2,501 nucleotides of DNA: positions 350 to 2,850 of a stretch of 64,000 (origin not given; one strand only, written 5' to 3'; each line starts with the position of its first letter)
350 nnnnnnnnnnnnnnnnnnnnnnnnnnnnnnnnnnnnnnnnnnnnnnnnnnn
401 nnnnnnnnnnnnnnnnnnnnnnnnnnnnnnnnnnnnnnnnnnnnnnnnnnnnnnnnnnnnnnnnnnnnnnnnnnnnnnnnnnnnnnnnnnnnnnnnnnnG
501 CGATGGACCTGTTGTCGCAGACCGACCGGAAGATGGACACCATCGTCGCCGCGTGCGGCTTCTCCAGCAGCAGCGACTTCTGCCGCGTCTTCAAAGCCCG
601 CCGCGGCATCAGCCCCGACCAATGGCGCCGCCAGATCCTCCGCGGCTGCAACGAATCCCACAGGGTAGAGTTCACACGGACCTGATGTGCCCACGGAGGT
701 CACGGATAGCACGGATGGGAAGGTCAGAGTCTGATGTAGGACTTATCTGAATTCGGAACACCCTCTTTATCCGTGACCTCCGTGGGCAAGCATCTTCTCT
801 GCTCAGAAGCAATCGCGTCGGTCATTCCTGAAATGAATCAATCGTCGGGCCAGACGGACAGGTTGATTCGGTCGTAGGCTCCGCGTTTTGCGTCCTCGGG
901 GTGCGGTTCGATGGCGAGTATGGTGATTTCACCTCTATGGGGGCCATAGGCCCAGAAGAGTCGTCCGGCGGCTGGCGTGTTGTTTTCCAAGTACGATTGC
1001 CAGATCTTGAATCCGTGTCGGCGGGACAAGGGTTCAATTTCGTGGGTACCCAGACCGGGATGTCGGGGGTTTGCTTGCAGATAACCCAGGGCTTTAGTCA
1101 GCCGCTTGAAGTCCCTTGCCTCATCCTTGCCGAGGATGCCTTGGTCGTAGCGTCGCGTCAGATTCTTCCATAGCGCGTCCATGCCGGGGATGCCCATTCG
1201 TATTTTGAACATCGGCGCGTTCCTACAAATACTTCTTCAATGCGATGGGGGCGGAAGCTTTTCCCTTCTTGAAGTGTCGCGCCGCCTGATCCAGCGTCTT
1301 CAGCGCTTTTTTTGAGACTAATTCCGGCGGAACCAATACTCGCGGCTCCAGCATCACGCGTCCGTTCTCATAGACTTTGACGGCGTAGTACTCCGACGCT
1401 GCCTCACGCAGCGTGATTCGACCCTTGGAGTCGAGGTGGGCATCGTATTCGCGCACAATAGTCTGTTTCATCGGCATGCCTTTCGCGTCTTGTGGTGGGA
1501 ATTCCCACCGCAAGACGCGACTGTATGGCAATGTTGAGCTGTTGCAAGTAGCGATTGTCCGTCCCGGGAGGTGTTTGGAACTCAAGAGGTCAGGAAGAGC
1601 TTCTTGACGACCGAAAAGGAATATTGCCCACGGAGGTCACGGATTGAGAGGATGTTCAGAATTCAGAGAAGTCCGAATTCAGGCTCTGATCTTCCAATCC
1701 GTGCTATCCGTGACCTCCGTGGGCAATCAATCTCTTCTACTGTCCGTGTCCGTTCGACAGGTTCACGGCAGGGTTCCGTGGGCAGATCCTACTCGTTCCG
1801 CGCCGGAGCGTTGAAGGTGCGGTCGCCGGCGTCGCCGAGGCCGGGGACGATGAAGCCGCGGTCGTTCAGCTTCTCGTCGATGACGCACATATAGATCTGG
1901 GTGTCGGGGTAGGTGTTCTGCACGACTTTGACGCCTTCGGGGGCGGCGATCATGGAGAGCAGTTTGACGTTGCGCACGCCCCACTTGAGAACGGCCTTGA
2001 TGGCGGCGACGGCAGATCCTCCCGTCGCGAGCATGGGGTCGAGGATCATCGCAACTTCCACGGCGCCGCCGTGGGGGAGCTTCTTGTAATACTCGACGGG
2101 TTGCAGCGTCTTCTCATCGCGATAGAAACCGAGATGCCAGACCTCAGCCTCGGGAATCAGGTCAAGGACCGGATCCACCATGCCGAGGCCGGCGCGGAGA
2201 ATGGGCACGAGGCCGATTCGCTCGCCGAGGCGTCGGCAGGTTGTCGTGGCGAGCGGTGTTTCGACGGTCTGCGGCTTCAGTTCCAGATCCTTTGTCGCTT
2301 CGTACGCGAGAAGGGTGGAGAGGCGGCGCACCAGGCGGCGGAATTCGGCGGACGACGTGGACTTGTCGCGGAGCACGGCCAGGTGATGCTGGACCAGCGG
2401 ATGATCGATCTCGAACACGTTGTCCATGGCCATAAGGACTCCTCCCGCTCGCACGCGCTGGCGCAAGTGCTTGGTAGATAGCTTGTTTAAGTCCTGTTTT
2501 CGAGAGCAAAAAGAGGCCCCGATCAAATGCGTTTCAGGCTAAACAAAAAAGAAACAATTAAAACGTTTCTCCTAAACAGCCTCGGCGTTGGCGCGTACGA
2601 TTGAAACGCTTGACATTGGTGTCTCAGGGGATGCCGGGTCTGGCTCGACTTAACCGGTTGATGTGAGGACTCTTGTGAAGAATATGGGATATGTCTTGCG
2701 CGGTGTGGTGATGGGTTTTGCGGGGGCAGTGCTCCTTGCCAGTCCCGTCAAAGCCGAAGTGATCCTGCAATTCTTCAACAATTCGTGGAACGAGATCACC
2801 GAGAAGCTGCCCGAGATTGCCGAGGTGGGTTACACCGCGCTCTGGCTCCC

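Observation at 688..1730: Toxin-antitoxin cassette bracketed by inverted copies of a ~100-bp palindromic (MITE-like) element, inserted between the convergent araC-like and upp genes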

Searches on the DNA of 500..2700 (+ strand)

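Call 8: search_rna_families(source=window, start=500, end=2700, threshold=evalue, max_evalue=1)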
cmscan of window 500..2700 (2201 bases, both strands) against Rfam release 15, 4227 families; matches with E-value up to 1: 2.
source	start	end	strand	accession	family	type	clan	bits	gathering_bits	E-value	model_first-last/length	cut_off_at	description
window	684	795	+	RF04198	MIR8670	Gene; miRNA;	-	21.8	150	0.45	1-142/142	no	MIR8670 microRNA precursor family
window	682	796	+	RF03372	mir-5918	Gene; miRNA;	-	21.1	69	0.92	1-85/85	no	mir-5918 microRNA precursor family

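Call 75: search_dna_similar(query=window:680-800:+, collection=plasmids, mode=distant, max_evalue=1, max_rows=10)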
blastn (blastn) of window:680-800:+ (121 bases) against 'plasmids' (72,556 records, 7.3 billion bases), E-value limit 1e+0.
No match.

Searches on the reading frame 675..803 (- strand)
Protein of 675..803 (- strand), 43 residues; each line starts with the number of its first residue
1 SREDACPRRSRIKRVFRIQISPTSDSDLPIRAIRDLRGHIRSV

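Call 44: find_homologous_proteins(query=A4, max_evalue=10)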
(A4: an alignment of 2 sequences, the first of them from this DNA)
Query A4 (2 sequences): no candidate shares three 5-residue words with the query. No homologue found.
